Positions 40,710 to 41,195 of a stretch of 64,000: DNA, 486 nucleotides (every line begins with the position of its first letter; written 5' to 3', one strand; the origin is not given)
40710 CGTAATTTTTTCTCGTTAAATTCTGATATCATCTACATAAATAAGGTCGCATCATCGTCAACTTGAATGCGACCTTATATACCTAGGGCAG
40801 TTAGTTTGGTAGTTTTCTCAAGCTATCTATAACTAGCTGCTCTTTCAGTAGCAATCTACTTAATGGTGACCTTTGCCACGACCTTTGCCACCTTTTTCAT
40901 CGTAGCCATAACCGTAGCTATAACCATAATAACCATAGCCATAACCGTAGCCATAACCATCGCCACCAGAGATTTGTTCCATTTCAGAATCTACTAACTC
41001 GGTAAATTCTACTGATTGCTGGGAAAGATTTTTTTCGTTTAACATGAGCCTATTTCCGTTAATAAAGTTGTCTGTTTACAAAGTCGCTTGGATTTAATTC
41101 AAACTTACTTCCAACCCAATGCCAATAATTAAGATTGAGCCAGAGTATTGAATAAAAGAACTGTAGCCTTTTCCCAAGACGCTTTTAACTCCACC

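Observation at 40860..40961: Predicted mature peptide is a 33-residue Gly/Tyr repeat with a Lys/Arg/Gly tail ending in His-His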

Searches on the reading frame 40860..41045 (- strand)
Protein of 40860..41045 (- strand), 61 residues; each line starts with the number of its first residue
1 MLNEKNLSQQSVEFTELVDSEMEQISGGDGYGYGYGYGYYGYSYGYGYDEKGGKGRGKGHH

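Call 5: search_protein_families(library=pfam, proteins=[window:40860-41045:-], max_evalue=0.01)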
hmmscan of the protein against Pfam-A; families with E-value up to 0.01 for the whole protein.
window:40860-41045:- (61 aa): 0 families

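Call 6: search_protein_families(library=ncbifam, proteins=[window:40860-41045:-], max_evalue=0.1)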
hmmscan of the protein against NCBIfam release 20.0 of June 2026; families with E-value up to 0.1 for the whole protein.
window:40860-41045:- (61 aa): 1 family
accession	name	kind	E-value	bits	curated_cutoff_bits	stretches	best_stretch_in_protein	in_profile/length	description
TIGR01847.1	bacteriocin_sig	domain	0.067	13.9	15.7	0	14-28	1-15/15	bacteriocin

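Call 7: find_homologous_proteins(query=window:40860-41042:-, max_evalue=10)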
Query window:40860-41042:- (60 aa): 3 proteins with E <= 10 among 44 candidates.
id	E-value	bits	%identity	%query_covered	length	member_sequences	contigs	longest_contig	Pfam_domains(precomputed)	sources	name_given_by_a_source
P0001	4.5e-7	47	82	55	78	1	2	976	-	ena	-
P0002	1.1e-6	46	93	47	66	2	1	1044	-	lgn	-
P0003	6.0e-5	41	85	45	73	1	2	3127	-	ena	-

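Call 10: find_encoding_contigs(protein=window:40860-41045:-, flank=10000, max_places=6)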
Protein window:40860-41045:- (61 aa): 3 contigs read that carry it; 2 places shown.
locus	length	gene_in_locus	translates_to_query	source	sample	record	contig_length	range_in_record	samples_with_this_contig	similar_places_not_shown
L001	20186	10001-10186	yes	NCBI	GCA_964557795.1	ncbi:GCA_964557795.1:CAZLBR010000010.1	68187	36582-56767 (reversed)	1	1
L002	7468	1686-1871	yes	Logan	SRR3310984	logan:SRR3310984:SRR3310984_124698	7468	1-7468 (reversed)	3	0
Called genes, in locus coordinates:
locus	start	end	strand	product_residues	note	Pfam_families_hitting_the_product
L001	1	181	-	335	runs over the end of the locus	PF00535:Glycos_transf_2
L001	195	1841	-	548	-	PF00496:SBP_bac_5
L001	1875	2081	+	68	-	-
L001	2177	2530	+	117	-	PF00717:Peptidase_S24 (weak), PF10502:Peptidase_S26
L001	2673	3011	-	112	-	PF01740:STAS, PF13466:STAS_2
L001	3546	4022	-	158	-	-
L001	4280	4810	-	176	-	PF01583:APS_kinase, PF01656:CbiA (weak), PF13671:AAA_33 (weak)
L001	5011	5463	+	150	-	PF00903:Glyoxalase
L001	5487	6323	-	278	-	PF00072:Response_reg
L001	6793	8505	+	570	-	PF00005:ABC_tran, PF02463:SMC_N (faint), PF13555:AAA_29 (faint), PF13191:AAA_16 (faint), PF13304:AAA_21 (faint), PF12848:ABC_tran_Xtn, PF00005:ABC_tran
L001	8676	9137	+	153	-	-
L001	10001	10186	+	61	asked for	-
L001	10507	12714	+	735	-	PF03412:Peptidase_C39, PF00664:ABC_membrane, PF00005:ABC_tran, PF02463:SMC_N (faint)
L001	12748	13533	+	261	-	PF00072:Response_reg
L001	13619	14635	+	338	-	PF26002:Beta-barrel_AprE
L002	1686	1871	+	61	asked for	-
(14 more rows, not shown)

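Call 11: find_encoding_contigs(protein=P0003, flank=10000)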
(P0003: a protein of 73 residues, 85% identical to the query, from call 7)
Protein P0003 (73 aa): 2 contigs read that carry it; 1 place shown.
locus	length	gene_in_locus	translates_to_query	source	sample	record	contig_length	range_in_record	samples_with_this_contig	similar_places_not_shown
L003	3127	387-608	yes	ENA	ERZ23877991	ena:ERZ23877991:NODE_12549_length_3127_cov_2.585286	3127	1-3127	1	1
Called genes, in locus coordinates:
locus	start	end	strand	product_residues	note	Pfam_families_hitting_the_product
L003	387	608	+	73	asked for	-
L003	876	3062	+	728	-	PF03412:Peptidase_C39, PF00664:ABC_membrane, PF00005:ABC_tran, PF02463:SMC_N (faint)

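Call 12: find_encoding_contigs(protein=P0001, flank=10000)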
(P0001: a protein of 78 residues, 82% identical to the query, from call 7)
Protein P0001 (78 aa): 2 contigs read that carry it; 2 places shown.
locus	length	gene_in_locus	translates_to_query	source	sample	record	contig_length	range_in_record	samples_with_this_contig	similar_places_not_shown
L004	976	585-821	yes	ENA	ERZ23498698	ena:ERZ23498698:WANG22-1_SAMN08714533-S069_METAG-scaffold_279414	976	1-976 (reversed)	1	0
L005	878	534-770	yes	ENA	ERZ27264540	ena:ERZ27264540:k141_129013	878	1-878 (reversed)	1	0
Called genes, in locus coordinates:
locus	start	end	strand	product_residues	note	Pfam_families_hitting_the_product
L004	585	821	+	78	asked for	-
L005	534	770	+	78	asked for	-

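Call 13: find_encoding_contigs(protein=P0002, flank=10000)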
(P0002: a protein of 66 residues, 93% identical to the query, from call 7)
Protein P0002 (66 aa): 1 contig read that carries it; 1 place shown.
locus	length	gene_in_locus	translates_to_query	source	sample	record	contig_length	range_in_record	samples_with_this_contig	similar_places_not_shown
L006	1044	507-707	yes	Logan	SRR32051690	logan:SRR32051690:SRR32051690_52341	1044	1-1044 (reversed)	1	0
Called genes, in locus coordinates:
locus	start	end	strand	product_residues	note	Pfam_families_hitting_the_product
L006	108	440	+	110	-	-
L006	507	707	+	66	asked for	-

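Call 23: find_related_loci(query=A1, collection=metagenome_contigs, flank=8000)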
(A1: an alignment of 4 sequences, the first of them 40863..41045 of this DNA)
Query A1 (61 aa) in metagenome_contigs; peptide patterns used: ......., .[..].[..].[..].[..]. (x = any residue, [..] = any of these).
600 stretches matched a pattern, but none encodes a relative of the query by tblastn (E <= 1e-3).

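Call 33: search_protein_representatives(alignment_id=A1)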
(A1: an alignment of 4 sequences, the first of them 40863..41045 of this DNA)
Query: 4 sequences, 76 profile positions. Proteins with E-value up to 0.001 (for the whole library): 8; up to 1e-10: 4; up to 1e-30: 0. The best 8 are listed.
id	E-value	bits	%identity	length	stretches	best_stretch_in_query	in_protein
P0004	4.3e-28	113.4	-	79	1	1-76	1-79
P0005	1.1e-13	67.3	-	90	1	1-69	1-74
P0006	1.2e-13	67.2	-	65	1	1-74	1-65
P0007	7.1e-11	58.3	-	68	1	1-74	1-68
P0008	3.9e-04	36.7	-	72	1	1-51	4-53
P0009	5.1e-04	36.3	-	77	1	1-75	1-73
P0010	5.7e-04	36.1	-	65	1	11-75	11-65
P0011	1.0e-03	35.4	-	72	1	2-31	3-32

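Call 38: find_encoding_contigs(protein=P0007, flank=10000)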
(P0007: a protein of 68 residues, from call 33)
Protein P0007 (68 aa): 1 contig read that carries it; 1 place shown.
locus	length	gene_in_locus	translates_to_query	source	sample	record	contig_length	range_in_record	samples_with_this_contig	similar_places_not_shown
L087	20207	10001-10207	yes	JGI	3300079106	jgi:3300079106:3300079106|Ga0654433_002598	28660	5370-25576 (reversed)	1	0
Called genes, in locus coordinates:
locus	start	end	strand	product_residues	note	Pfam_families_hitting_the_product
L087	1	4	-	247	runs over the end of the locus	PF00072:Response_reg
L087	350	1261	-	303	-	PF01063:Aminotran_4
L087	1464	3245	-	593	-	PF17899:Peptidase_M61_N, PF05299:Peptidase_M61, PF13180:PDZ_2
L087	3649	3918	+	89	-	PF02080:TrkA_C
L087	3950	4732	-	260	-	PF06182:ABC2_membrane_6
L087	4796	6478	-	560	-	PF00395:SLH (faint), PF04966:OprB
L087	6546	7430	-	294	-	PF09375:Peptidase_M75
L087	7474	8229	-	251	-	-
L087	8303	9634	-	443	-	PF00239:Resolvase (weak), PF07508:Recombinase, PF13408:Zn_ribbon_recom (weak)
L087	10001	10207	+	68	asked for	-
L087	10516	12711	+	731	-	PF03412:Peptidase_C39, PF00664:ABC_membrane, PF00005:ABC_tran, PF02463:SMC_N (faint)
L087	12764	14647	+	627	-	PF00072:Response_reg, PF00364:Biotin_lipoyl (faint), PF25917:BSH_RND (faint), PF25940:LcnD_C (faint), PF26002:Beta-barrel_AprE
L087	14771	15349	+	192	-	-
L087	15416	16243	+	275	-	PF01073:3Beta_HSD, PF01370:Epimerase, PF01488:Shikimate_DH (weak), PF02254:TrkA_N (faint), PF03435:Sacchrp_dh_NADP (weak), PF03807:F420_oxidored (weak), PF04321:RmlD_sub_bind (weak), PF13460:NAD_binding_10, +1 more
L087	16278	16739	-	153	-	PF07592:DDE_Tnp_ISAZ013, PF13358:DDE_3 (weak)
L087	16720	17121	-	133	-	-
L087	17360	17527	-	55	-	-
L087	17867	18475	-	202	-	PF00574:CLP_protease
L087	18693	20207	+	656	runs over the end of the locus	PF02518:HATPase_c, PF13589:HATPase_c_3, PF00183:HSP90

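Call 39: find_encoding_contigs(protein=P0006, flank=10000)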
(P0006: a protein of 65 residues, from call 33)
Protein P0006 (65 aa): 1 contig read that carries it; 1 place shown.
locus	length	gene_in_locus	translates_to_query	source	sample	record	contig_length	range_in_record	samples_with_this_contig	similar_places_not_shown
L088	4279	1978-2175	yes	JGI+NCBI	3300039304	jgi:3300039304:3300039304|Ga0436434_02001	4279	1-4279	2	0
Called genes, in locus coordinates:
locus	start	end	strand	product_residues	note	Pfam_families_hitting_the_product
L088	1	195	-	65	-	?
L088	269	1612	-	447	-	PF00239:Resolvase (weak), PF07508:Recombinase, PF13408:Zn_ribbon_recom (weak)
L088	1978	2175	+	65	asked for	-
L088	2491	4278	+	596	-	?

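Call 40: find_encoding_contigs(protein=P0008, flank=10000)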
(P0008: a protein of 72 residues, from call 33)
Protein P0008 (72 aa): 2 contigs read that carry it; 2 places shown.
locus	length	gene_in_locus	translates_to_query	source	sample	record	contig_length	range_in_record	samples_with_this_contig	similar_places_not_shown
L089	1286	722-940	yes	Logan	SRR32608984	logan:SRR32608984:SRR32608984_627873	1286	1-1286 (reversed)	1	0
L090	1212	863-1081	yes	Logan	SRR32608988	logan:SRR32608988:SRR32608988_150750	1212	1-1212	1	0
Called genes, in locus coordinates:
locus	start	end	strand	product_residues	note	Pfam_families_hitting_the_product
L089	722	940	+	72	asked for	-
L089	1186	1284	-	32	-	?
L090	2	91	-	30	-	?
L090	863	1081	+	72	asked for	-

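Call 41: find_encoding_contigs(protein=P0005, flank=10000)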
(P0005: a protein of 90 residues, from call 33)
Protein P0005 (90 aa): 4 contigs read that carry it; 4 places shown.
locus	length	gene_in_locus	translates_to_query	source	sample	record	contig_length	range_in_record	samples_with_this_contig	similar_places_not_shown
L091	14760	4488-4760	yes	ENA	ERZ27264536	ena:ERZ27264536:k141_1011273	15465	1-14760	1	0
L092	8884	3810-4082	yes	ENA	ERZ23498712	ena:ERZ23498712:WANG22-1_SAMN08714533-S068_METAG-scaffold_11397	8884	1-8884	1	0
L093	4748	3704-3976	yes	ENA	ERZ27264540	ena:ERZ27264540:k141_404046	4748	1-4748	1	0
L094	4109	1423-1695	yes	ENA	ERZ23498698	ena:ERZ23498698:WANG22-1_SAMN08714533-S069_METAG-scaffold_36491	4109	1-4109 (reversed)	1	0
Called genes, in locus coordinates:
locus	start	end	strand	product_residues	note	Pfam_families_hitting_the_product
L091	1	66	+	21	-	?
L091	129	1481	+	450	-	-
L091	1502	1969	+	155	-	-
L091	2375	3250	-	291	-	-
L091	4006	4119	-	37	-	-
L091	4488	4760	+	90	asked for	-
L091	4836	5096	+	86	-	-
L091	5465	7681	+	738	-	PF03412:Peptidase_C39, PF00664:ABC_membrane, PF00005:ABC_tran, PF02463:SMC_N (faint)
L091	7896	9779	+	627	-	PF00072:Response_reg, PF00364:Biotin_lipoyl (faint), PF25917:BSH_RND (weak), PF25984:BSH_YknX, PF25997:BSH_YhbJ (faint), PF26002:Beta-barrel_AprE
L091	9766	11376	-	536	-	PF00664:ABC_membrane, PF00005:ABC_tran, PF02463:SMC_N (faint), PF13304:AAA_21 (faint)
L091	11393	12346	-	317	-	PF04371:PAD_porph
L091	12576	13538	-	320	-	-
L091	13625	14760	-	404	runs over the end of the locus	PF02784:Orn_Arg_deC_N, PF00278:Orn_DAP_Arg_deC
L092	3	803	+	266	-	?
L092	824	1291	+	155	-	-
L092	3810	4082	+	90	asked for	-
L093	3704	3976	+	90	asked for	-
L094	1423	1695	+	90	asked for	-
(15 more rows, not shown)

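Call 54: find_homologous_proteins(query=A5, max_evalue=0.1)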
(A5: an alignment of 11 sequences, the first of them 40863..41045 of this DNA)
Query A5 (11 sequences) (61 aa, profile of the alignment): 27 proteins with E <= 0.1 among 8000 candidates.
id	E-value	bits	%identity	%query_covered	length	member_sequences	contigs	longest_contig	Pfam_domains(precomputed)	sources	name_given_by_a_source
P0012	4.1e-30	122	56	79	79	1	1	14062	-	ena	-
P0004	4.2e-30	122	54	79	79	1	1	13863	-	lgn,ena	-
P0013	4.1e-27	112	52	79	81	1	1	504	-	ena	-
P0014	3.1e-26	110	59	64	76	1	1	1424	-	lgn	-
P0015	3.5e-26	109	52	75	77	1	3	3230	-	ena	-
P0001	5.2e-26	109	82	56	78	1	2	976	-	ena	-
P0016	6.7e-26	108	39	95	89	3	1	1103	-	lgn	-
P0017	1.0e-25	108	45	77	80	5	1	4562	-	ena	-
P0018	2.9e-25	106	54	79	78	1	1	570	-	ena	-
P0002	1.1e-24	105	93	48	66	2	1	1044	-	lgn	-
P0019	1.2e-24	104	52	79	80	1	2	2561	-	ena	-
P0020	3.8e-24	103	52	79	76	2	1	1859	-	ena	-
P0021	4.9e-24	102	47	74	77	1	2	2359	-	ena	-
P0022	4.5e-23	99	37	80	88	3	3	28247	-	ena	-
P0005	5.5e-23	99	37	80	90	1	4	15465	-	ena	-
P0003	2.6e-21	94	83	48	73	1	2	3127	-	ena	-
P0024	5.6e-19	86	48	61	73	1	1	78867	-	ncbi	-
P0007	1.1e-18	85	75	57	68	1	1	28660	-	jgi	jgi:hypothetical protein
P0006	5.3e-18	83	53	77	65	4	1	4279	-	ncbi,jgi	jgi:hypothetical protein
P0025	2.3e-17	81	45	72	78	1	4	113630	-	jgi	jgi:hypothetical protein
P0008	1.8e-14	72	69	43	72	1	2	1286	-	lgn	-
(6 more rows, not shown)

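Call 68: find_encoding_contigs(protein=P0024, flank=8000, max_places=2)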
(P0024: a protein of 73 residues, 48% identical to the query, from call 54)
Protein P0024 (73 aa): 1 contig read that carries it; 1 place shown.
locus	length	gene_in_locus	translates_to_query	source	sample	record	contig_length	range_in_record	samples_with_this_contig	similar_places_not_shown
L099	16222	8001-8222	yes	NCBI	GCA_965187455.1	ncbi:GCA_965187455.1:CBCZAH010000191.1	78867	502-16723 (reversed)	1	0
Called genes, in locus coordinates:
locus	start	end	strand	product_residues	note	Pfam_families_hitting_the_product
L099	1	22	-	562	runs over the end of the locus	PF00496:SBP_bac_5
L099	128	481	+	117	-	PF10502:Peptidase_S26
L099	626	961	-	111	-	PF01740:STAS, PF13466:STAS_2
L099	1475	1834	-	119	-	-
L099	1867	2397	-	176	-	PF01583:APS_kinase, PF08433:KTI12 (faint), PF13671:AAA_33 (weak)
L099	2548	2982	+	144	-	PF00903:Glyoxalase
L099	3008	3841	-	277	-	PF00072:Response_reg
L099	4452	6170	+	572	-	PF00005:ABC_tran, PF02463:SMC_N (faint), PF13191:AAA_16 (faint), PF13555:AAA_29 (faint), PF13304:AAA_21 (faint), PF13604:AAA_30 (faint), PF12848:ABC_tran_Xtn, PF00005:ABC_tran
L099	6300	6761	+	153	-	-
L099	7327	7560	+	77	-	-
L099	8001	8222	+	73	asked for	-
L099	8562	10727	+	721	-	PF03412:Peptidase_C39, PF00664:ABC_membrane, PF00005:ABC_tran, PF02463:SMC_N (faint)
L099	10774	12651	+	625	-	PF00072:Response_reg, PF25919:BSH_CusB (faint), PF00364:Biotin_lipoyl (faint), PF25917:BSH_RND, PF25885:HH_EMRA (weak), PF25876:HH_MFP_RND (weak), PF26002:Beta-barrel_AprE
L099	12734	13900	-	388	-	PF00266:Aminotran_5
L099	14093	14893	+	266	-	PF05096:Glu_cyclase_2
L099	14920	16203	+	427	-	PF19289:PmbA_TldD_3rd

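Call 69: find_encoding_contigs(protein=P0025, flank=8000, max_places=2)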
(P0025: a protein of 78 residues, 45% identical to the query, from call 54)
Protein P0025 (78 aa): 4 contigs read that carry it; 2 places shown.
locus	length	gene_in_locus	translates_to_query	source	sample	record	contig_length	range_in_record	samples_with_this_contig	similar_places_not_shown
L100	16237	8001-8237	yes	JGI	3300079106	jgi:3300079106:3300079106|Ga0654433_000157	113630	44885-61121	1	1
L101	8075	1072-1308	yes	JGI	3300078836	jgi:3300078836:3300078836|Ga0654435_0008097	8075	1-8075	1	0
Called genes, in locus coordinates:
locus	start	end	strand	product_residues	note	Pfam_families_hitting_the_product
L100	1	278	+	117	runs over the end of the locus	PF00717:Peptidase_S24 (weak), PF10502:Peptidase_S26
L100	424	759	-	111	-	PF01740:STAS, PF13466:STAS_2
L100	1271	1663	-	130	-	-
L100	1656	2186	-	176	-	PF01583:APS_kinase, PF08433:KTI12 (weak), PF13671:AAA_33 (weak)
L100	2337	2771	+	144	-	PF00903:Glyoxalase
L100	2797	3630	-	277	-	PF00072:Response_reg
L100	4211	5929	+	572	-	PF00005:ABC_tran, PF02463:SMC_N (faint), PF13555:AAA_29 (faint), PF13304:AAA_21 (faint), PF13604:AAA_30 (faint), PF12848:ABC_tran_Xtn, PF00005:ABC_tran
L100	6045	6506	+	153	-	-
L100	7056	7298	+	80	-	-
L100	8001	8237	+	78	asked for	-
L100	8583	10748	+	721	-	PF03412:Peptidase_C39, PF00664:ABC_membrane, PF02463:SMC_N (weak), PF00005:ABC_tran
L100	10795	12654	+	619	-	PF00072:Response_reg, PF25919:BSH_CusB (faint), PF00364:Biotin_lipoyl (faint), PF25917:BSH_RND, PF25997:BSH_YhbJ (faint), PF25885:HH_EMRA (weak), PF25876:HH_MFP_RND (weak), PF26002:Beta-barrel_AprE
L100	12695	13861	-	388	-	PF00266:Aminotran_5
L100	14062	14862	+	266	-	PF05096:Glu_cyclase_2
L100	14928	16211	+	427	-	PF19289:PmbA_TldD_3rd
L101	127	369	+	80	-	-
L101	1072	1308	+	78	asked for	-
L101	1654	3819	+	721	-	PF03412:Peptidase_C39, PF00664:ABC_membrane, PF02463:SMC_N (weak), PF00005:ABC_tran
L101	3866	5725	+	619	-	PF00072:Response_reg, PF25919:BSH_CusB (faint), PF00364:Biotin_lipoyl (faint), PF25917:BSH_RND, PF25997:BSH_YhbJ (faint), PF25885:HH_EMRA (weak), PF25876:HH_MFP_RND (weak), PF26002:Beta-barrel_AprE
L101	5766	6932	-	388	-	PF00266:Aminotran_5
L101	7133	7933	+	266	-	PF05096:Glu_cyclase_2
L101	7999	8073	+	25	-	?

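Call 74: search_protein_families(library=ncbifam, proteins=[P0021, P0005, P0007, L100:7056-7295:+, L091:4836-5093:+, L006:189-437:+], max_evalue=1)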
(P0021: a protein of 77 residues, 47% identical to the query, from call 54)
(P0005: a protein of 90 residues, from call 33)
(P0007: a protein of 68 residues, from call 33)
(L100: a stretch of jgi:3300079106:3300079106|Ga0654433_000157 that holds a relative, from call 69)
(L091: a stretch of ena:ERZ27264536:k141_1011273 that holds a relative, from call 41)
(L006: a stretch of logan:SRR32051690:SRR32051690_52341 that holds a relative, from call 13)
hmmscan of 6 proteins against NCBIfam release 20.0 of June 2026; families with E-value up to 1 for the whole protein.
P0021 (77 aa): 2 families
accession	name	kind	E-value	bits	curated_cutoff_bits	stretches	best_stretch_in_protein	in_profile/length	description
TIGR04495.1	RiPP_XyeA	equivalog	0.1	12.8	33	1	15-34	26-43/50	XyeA family cyclophane-containing RiPP triceptide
NF038034.1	lactGbeta_entB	subfamily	0.76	10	37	1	16-30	1-15/38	lactococcin G-beta/enterocin 1071B family bacteriocin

P0005 (90 aa): 0 families

P0007 (68 aa): 1 family
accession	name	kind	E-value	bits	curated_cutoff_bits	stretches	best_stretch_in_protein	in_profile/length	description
TIGR04260.1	Cyano_gly_rpt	equivalog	0.78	10.3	31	1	32-67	77-114/118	GrrA/OscA1 family cyclophane-containing rSAM-modified RiPP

L100:7056-7295:+ (80 aa): 1 family
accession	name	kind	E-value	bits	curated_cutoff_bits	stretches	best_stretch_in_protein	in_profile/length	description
TIGR04495.1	RiPP_XyeA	equivalog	0.24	11.6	33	1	2-25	15-38/50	XyeA family cyclophane-containing RiPP triceptide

L091:4836-5093:+ (86 aa): 0 families

L006:189-437:+ (83 aa): 1 family
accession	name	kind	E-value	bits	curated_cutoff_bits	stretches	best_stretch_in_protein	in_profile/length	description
NF038167.1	cyan_ocin_like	subfamily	0.089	13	32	1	18-59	5-49/72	CTB family bacteriocin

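Call 75: search_protein_families(library=pfam, proteins=[P0021, P0005, P0007, L100:7056-7295:+, L091:4836-5093:+, L006:189-437:+], max_evalue=1)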
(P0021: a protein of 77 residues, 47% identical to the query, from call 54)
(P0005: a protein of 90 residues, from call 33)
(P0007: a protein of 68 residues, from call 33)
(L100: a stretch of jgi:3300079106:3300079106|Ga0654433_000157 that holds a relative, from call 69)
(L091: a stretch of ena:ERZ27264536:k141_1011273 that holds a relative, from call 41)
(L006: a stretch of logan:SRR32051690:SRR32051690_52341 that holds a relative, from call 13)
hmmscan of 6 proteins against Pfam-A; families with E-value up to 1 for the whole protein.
P0021 (77 aa): 0 families

P0005 (90 aa): 0 families

P0007 (68 aa): 0 families

L100:7056-7295:+ (80 aa): 1 family
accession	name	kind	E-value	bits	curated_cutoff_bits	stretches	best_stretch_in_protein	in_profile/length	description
PF03047.20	ComC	-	0.034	14.4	20.4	1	1-27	1-26/31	COMC family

L091:4836-5093:+ (86 aa): 0 families

L006:189-437:+ (83 aa): 0 families
